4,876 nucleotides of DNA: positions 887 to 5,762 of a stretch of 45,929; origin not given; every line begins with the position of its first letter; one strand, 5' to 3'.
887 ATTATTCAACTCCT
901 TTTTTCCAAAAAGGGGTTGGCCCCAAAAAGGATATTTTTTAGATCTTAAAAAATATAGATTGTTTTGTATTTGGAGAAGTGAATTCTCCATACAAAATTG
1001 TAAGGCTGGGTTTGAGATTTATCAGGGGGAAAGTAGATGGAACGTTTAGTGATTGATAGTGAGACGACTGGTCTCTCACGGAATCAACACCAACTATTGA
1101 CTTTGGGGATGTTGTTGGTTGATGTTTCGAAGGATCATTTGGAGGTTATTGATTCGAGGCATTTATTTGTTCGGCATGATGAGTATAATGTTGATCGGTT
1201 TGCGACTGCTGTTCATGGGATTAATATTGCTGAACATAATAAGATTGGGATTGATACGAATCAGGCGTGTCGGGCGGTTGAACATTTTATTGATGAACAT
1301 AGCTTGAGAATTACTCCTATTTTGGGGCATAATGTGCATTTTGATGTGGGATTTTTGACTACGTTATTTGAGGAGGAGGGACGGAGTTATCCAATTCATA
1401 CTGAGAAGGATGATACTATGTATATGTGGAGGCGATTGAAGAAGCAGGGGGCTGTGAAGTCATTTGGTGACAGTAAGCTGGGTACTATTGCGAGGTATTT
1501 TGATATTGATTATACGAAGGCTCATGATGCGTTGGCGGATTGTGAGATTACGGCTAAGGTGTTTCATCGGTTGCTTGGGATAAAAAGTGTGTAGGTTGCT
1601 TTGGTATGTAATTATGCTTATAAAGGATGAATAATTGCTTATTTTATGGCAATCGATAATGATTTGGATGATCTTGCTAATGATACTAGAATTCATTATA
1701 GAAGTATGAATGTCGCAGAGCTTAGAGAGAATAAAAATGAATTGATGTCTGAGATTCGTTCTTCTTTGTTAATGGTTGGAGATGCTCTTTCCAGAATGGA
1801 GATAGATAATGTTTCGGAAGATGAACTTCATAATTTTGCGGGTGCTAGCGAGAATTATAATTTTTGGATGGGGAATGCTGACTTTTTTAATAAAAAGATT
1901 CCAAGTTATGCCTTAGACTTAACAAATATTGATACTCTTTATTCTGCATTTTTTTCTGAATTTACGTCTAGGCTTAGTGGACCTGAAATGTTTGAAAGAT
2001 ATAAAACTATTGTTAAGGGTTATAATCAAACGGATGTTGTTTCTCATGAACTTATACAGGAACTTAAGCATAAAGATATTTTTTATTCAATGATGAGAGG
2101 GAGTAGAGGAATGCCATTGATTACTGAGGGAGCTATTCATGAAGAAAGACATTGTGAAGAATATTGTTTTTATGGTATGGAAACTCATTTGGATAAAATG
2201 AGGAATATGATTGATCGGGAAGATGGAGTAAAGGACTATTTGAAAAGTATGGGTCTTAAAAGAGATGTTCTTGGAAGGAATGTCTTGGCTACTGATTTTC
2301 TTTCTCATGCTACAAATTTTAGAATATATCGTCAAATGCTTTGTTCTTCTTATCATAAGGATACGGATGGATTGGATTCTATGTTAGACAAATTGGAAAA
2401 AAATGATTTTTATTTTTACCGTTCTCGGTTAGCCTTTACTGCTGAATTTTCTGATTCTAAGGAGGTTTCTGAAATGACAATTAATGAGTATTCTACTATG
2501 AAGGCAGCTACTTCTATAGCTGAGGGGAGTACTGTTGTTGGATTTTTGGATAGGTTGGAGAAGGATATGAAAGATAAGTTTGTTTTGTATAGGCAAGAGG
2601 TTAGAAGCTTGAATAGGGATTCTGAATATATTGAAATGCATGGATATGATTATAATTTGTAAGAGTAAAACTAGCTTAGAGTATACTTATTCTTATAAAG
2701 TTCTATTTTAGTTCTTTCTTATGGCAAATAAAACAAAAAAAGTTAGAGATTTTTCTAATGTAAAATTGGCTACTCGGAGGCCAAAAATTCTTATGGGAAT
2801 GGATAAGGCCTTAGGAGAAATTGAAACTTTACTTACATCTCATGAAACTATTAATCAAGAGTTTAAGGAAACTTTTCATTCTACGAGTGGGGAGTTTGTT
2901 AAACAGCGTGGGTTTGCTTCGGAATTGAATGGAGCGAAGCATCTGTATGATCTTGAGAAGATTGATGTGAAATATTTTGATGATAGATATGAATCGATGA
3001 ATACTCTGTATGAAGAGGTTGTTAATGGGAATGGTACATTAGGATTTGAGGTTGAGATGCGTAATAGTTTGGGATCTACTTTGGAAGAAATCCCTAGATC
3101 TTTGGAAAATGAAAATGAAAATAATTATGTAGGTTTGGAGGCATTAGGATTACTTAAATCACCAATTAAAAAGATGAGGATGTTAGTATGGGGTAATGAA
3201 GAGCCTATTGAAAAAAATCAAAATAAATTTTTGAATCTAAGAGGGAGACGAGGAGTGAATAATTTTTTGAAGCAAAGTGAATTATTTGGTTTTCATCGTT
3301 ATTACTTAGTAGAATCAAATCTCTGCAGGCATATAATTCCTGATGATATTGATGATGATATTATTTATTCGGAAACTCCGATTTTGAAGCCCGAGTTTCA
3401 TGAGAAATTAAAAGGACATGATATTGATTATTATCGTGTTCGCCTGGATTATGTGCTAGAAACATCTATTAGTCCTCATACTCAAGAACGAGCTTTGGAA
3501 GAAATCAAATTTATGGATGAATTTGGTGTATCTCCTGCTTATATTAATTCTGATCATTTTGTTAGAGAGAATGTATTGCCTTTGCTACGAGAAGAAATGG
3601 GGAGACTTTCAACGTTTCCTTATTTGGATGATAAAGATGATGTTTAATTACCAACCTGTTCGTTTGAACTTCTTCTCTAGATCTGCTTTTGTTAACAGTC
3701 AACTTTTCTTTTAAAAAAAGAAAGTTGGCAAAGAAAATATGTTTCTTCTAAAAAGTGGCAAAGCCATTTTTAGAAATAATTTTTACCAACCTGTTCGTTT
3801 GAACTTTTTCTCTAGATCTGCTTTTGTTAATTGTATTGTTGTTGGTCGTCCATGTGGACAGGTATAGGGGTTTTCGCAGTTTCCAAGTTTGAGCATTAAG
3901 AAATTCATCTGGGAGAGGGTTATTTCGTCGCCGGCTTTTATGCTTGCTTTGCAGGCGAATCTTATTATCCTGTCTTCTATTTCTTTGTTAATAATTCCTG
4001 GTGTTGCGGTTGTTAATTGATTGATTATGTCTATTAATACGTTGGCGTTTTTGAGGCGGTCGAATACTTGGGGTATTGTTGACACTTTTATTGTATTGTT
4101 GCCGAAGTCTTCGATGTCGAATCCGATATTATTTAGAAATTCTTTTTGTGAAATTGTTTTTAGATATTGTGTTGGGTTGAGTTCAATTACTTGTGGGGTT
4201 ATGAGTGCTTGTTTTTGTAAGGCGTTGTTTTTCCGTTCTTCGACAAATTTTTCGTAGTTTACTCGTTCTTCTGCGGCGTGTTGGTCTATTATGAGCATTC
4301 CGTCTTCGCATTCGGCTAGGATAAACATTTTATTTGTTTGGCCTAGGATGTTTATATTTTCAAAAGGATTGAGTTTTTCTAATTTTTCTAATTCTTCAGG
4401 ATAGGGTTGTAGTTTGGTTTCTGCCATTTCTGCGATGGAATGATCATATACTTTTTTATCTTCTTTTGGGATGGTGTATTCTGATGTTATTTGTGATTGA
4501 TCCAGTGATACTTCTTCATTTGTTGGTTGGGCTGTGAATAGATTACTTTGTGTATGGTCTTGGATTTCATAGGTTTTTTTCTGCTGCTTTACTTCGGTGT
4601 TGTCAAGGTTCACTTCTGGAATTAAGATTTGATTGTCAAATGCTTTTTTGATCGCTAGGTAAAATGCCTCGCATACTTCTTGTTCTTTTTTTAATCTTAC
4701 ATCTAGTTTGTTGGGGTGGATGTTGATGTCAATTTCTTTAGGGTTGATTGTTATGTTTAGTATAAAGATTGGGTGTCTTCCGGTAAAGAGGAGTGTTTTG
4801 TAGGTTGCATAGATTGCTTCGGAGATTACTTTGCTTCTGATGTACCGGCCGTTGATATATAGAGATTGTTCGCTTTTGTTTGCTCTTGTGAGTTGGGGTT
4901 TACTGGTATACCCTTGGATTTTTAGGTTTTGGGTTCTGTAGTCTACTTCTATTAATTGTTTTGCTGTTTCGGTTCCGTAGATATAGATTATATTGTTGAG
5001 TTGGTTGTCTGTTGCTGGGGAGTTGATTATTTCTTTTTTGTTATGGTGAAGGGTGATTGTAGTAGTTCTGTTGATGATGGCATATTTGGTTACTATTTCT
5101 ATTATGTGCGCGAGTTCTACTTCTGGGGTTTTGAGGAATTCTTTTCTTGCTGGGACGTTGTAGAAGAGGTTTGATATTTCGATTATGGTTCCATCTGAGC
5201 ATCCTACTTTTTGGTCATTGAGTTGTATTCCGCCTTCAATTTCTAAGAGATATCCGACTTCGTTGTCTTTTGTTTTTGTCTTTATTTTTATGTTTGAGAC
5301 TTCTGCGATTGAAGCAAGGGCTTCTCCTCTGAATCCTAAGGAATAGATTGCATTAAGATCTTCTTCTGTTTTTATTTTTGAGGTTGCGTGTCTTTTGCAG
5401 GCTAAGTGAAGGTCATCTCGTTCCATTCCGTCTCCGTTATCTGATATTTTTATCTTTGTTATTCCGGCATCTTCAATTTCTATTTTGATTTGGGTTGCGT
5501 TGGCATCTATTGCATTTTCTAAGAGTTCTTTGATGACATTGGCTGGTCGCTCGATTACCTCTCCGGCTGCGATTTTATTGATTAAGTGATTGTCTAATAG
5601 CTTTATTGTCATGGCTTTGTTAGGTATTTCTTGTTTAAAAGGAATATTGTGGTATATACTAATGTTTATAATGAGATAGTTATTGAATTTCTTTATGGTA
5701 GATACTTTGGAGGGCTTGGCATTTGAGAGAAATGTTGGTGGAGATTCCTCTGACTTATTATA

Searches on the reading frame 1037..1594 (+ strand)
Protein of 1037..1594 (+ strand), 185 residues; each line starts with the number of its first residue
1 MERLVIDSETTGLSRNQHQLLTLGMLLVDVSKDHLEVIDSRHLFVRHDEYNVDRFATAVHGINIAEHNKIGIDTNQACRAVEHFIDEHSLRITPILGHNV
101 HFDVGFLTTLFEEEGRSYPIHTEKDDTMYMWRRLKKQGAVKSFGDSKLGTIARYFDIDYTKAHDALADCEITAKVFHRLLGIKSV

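Call 30: search_protein_families(library=pfam, proteins=[window:1037-1594:+], max_evalue=0.0001)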
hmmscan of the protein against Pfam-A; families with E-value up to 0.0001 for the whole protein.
window:1037-1594:+ (185 aa): 2 families
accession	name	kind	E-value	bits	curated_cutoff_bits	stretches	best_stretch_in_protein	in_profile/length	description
PF00929.31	RNase_T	-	2.1e-17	64.6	24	1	4-176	1-164/164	Exonuclease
PF16473.11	Rv2179c-like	-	5.2e-06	26.7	27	1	74-178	80-175/177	3'-5' exoribonuclease Rv2179c-like domain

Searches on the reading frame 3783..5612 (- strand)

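Call 10: search_protein_families(library=pfam, proteins=[window:3783-5612:-], max_evalue=0.001)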
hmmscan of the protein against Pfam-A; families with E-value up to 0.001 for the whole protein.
window:3783-5612:- (609 aa): 4 families
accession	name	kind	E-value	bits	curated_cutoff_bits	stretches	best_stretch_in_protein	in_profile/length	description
PF01119.25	DNA_mis_repair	-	3e-38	130.5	26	1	210-325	3-118/119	DNA mismatch repair protein, C-terminal domain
PF08676.16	MutL_C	-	3.8e-34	117.9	25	1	423-563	1-141/142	MutL C terminal dimerisation domain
PF13589.12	HATPase_c_3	-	2.4e-14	54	25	1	24-126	4-106/137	Histidine kinase-, DNA gyrase B-, and HSP90-like ATPase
PF02518.31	HATPase_c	-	4.9e-08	33.8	26.4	1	21-77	4-63/111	Histidine kinase-, DNA gyrase B-, and HSP90-like ATPase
